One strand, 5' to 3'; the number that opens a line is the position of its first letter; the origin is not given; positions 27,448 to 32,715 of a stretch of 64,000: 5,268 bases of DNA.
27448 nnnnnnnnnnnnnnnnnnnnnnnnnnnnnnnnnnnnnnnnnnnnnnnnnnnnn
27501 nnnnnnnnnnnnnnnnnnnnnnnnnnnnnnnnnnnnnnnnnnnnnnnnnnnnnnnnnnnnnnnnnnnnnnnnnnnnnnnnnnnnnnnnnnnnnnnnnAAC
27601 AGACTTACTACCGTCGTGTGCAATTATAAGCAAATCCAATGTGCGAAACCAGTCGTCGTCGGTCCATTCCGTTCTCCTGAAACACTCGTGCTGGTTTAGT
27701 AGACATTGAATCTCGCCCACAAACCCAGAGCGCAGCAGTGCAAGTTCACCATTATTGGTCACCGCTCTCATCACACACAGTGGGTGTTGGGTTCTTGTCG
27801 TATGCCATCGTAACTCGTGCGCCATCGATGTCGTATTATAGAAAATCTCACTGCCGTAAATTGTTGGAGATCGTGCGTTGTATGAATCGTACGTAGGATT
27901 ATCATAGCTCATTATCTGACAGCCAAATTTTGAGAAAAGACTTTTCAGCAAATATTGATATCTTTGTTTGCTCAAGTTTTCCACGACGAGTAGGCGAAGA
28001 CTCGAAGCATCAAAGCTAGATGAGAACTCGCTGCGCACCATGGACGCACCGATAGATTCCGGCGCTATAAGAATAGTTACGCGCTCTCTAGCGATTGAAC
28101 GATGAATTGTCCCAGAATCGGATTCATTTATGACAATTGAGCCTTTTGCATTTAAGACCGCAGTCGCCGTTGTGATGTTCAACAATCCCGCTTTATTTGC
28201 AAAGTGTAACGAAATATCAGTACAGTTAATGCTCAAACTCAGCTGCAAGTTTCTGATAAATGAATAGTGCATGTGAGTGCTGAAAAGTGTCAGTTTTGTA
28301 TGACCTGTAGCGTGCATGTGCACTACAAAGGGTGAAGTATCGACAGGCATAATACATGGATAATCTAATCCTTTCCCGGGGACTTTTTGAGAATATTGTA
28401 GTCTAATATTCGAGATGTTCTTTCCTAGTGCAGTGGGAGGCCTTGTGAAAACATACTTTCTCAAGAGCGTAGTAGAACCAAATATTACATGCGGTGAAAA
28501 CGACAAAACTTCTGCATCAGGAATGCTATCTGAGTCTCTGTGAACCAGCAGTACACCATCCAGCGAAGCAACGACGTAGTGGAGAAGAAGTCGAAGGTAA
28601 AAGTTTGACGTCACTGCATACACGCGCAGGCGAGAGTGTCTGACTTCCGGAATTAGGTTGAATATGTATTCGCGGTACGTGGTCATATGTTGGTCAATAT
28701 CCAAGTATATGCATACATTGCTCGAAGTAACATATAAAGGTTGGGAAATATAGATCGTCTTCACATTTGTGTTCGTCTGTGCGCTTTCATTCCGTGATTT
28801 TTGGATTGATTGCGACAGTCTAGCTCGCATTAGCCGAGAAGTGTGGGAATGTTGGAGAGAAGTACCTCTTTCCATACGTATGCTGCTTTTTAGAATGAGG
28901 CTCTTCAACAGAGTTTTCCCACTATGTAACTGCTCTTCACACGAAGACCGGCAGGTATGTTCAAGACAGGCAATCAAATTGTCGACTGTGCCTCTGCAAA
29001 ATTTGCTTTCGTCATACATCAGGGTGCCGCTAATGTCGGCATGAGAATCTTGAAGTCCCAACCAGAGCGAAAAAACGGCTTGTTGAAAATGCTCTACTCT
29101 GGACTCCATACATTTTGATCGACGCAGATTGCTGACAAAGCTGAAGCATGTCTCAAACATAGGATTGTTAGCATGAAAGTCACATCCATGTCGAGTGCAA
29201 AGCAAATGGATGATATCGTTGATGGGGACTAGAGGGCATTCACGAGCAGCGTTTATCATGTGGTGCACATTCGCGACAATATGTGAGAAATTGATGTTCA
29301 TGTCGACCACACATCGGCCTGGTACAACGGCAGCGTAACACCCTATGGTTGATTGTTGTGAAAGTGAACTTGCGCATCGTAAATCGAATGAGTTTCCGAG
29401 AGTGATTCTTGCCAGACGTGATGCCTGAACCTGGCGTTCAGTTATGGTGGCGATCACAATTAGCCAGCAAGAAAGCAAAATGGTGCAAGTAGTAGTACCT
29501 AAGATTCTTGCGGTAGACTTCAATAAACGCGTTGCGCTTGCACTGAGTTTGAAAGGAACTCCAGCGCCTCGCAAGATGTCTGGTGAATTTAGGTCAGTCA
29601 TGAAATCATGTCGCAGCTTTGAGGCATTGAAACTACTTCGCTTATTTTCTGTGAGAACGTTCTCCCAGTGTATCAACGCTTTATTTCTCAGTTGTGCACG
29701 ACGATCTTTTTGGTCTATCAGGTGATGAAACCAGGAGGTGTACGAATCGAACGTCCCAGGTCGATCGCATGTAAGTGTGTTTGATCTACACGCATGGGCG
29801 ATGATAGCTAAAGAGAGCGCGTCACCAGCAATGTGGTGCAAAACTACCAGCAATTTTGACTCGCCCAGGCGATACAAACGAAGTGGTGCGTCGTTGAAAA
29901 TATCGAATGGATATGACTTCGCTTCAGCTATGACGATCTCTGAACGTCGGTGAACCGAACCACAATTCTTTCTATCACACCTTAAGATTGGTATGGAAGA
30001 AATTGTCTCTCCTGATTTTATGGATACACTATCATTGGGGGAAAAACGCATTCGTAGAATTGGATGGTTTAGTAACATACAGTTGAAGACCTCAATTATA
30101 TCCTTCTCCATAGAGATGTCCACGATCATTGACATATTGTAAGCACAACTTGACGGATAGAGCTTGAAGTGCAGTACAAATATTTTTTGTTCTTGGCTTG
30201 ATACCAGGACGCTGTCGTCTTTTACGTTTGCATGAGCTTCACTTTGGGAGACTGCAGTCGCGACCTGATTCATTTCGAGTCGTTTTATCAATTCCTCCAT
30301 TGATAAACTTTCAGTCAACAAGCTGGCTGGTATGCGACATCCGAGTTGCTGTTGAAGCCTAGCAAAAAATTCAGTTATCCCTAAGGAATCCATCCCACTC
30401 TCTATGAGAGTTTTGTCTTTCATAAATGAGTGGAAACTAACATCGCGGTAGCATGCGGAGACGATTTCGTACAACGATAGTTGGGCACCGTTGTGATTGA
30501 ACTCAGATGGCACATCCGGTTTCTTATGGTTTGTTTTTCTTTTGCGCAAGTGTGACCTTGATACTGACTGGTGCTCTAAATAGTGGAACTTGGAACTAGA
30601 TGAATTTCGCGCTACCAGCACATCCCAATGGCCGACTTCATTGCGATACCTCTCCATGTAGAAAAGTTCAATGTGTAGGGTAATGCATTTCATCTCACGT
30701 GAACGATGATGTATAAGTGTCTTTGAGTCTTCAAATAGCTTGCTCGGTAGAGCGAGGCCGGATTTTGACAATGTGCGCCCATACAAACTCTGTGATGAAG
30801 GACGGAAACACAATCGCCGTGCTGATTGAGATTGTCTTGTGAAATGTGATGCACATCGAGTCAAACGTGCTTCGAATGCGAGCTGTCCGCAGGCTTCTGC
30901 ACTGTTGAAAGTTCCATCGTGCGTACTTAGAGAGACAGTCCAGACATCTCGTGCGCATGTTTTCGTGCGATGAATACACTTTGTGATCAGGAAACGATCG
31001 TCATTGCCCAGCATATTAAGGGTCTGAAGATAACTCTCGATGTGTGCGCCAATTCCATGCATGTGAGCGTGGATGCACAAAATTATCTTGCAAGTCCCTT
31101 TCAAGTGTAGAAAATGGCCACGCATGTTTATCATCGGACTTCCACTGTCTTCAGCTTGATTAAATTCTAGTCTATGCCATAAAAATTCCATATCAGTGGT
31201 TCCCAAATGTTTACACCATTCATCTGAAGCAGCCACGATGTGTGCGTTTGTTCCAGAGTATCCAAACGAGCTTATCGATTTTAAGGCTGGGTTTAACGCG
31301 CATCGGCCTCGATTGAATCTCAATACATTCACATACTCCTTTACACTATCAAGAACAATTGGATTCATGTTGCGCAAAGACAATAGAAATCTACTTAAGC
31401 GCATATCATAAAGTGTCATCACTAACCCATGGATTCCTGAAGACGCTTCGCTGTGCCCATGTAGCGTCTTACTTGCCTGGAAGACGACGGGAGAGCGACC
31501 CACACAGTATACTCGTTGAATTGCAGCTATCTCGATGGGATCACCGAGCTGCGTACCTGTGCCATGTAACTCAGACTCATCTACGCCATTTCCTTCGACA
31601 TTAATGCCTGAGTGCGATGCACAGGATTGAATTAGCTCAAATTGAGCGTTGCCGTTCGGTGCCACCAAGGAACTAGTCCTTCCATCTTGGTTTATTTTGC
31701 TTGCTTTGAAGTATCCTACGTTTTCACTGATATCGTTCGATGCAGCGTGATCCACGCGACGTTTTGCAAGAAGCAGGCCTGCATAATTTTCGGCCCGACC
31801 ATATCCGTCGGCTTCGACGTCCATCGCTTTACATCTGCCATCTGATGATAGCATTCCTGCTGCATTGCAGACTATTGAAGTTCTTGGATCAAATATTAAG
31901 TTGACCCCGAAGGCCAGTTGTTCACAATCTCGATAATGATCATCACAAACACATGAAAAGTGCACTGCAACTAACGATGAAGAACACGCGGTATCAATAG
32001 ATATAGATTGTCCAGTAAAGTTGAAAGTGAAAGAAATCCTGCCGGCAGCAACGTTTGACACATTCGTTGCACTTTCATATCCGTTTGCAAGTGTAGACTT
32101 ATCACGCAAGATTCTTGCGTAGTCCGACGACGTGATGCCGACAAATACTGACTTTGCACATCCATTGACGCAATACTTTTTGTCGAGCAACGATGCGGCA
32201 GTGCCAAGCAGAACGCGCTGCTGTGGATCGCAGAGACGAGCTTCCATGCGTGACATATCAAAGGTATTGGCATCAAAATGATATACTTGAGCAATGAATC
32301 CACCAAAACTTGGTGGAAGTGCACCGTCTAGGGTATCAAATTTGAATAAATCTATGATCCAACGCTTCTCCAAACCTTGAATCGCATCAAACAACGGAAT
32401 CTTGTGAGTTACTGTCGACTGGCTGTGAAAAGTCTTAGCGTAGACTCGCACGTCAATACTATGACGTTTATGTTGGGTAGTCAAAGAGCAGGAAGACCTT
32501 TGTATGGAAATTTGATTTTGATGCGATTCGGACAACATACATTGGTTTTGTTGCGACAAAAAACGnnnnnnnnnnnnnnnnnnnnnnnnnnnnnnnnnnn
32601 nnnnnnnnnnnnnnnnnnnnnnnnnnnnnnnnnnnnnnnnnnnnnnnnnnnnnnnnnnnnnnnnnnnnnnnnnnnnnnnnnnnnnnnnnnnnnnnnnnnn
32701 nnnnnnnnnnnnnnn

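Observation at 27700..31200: Non-canonical stretch in the assembly line: KS-ACP-only module followed by an ~870-aa unidentified domain with an HH-x3 motif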

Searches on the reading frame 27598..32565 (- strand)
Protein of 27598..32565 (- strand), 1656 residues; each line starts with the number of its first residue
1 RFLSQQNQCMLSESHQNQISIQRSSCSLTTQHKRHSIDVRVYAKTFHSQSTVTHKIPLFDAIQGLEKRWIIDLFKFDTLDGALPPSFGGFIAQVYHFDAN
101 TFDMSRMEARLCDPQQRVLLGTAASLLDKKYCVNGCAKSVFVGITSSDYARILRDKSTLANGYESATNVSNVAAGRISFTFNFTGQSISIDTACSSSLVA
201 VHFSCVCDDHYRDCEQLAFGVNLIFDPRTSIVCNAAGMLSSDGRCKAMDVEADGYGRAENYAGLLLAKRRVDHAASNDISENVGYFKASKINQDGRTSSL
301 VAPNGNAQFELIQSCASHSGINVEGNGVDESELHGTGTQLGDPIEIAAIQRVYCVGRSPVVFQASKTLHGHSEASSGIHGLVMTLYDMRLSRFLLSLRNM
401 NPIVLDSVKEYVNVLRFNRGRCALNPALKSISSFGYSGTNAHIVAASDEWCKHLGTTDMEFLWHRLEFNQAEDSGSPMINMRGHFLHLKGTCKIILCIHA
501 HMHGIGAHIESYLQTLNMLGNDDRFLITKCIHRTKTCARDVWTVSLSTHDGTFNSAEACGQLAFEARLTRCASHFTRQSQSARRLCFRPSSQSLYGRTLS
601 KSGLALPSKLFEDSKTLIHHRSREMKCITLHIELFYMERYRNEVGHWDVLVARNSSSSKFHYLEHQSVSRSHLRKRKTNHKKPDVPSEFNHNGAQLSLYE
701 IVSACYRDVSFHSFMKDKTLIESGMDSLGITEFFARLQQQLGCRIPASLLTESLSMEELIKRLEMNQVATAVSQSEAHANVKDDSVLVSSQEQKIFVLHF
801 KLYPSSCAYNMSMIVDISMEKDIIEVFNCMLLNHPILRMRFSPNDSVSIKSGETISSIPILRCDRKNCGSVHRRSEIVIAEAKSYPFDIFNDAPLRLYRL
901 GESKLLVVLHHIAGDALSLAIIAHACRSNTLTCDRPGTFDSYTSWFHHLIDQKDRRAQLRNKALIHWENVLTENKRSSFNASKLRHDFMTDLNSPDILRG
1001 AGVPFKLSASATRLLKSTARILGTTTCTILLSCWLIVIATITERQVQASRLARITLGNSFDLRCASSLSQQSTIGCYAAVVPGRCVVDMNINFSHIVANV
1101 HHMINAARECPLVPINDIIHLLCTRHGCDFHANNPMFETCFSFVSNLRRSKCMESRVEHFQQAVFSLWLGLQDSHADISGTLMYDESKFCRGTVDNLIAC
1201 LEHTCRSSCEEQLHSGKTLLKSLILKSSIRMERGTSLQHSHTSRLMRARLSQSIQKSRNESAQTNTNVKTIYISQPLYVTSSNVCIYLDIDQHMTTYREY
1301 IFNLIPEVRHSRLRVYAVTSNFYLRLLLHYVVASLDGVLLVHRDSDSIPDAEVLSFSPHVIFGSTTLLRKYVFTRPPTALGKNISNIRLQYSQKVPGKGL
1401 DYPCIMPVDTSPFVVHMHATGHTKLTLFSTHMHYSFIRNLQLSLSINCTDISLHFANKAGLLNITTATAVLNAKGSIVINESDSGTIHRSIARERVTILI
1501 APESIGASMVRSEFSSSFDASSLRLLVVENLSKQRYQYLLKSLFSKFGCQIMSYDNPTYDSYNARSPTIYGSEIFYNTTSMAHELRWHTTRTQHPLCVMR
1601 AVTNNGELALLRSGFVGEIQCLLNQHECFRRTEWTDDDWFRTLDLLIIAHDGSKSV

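Call 18: search_protein_families(library=pfam, proteins=[window:27598-32565:-], max_evalue=0.01)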
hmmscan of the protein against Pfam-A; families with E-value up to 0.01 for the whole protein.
window:27598-32565:- (1656 aa): 4 families
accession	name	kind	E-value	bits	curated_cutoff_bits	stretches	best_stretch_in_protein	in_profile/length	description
PF00109.32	ketoacyl-synt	-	8.1e-38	130.9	20.8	1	61-269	32-249/252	Beta-ketoacyl synthase, N-terminal domain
PF00668.25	Condensation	-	1.4e-22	80.5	30.6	1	787-1204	7-429/456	Condensation domain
PF02801.28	Ketoacyl-synt_C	-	6.7e-22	78.2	20.8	1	286-389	4-108/119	Beta-ketoacyl synthase, C-terminal domain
PF00550.31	PP-binding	-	1e-06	29.3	20.8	1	717-762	21-66/67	Phosphopantetheine attachment site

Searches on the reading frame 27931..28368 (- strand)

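Call 51: search_protein_families(library=pfam, proteins=[window:27931-28368:-], max_evalue=10)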
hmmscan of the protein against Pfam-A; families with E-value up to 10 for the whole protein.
window:27931-28368:- (146 aa): 2 families
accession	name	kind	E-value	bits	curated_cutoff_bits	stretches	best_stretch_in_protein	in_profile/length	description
PF14008.11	Metallophos_C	-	0.033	15.3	23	1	17-40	31-55/63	Iron/zinc purple acid phosphatase-like protein C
PF10704.14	DUF2508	-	0.077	13.6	22.5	1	113-142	34-62/71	Protein of unknown function (DUF2508)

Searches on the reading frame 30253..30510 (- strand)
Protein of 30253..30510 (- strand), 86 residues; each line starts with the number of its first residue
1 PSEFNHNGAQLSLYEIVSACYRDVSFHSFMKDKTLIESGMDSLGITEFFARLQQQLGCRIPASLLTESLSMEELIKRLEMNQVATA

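Call 10: search_protein_families(library=pfam, proteins=[window:30253-30510:-], max_evalue=10)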
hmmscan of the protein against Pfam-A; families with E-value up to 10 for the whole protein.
window:30253-30510:- (86 aa): 2 families
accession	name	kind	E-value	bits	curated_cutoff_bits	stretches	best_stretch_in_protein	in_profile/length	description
PF00550.31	PP-binding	-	1.4e-08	35.3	20.8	1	32-77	21-66/67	Phosphopantetheine attachment site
PF10501.15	Ribosomal_L50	-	0.14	12.8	25.1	1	47-78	42-73/109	Ribosomal subunit 39S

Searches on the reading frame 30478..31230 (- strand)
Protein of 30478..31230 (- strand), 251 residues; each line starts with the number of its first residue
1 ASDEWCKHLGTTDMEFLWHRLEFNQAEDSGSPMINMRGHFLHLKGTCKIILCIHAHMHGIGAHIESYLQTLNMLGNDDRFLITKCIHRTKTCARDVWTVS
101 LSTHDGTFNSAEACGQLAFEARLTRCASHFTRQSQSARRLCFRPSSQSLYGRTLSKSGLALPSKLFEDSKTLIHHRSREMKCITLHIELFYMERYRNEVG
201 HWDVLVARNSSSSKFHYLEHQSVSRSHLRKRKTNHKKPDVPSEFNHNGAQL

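Call 10: search_protein_families(library=pfam, proteins=[window:30478-31230:-], max_evalue=10)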
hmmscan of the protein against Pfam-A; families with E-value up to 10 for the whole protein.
window:30478-31230:- (251 aa): 0 families

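Call 33: search_protein_families(library=ncbifam, proteins=[window:30478-31230:-], max_evalue=10)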
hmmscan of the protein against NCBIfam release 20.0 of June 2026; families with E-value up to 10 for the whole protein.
window:30478-31230:- (251 aa): 1 family
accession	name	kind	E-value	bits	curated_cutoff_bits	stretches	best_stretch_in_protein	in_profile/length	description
NF033701.1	yciY_fam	hypoth_equivalog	0.003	17.7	30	1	192-235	1-43/56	YciY family protein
